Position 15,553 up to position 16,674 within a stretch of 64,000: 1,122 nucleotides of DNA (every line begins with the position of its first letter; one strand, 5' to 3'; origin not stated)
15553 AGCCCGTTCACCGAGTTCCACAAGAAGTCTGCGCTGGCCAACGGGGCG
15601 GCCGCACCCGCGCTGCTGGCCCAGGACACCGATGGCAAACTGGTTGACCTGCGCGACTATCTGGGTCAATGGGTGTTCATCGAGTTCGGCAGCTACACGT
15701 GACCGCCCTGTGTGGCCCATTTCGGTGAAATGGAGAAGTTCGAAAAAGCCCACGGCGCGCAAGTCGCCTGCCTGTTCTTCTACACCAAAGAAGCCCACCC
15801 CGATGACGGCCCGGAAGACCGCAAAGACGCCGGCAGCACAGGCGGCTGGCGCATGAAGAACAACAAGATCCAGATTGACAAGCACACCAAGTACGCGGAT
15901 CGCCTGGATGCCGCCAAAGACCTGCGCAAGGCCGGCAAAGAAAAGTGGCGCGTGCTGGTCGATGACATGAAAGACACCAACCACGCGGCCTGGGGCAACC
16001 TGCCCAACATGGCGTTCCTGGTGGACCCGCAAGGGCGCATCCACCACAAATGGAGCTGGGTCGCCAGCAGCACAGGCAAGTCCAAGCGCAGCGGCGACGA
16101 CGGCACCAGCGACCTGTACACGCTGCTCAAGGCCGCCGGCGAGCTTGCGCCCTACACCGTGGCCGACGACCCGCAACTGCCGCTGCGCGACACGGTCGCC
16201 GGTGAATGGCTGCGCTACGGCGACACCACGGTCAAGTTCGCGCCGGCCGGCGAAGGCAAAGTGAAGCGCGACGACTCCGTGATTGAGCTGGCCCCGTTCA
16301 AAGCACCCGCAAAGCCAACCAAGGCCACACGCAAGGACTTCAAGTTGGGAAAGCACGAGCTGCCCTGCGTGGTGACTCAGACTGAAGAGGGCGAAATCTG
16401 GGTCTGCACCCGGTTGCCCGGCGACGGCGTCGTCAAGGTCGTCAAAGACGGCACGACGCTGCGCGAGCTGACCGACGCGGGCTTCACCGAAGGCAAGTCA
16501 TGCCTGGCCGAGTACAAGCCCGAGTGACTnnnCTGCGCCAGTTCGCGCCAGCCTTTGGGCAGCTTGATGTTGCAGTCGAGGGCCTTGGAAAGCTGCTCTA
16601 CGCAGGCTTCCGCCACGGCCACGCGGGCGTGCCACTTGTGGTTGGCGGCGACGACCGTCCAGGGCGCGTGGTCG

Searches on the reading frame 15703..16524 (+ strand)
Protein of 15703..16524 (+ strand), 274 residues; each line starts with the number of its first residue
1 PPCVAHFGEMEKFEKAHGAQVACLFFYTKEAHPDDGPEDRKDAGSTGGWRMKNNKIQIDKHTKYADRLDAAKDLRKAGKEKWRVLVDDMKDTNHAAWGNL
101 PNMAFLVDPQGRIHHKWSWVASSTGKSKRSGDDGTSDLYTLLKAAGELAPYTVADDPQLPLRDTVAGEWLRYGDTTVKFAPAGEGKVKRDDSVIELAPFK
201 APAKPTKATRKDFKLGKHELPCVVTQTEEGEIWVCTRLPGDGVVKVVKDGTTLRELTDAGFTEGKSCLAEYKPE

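Call 66: search_protein_families(library=pfam, max_evalue=0.0001, proteins=[window:15703-16524:+])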
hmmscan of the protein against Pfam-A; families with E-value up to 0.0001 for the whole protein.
window:15703-16524:+ (274 aa): 1 family
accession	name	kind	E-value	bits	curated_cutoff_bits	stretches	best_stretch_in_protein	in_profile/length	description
PF00837.23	T4_deiodinase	-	2.2e-09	37.4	27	1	1-113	115-213/237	Iodothyronine deiodinase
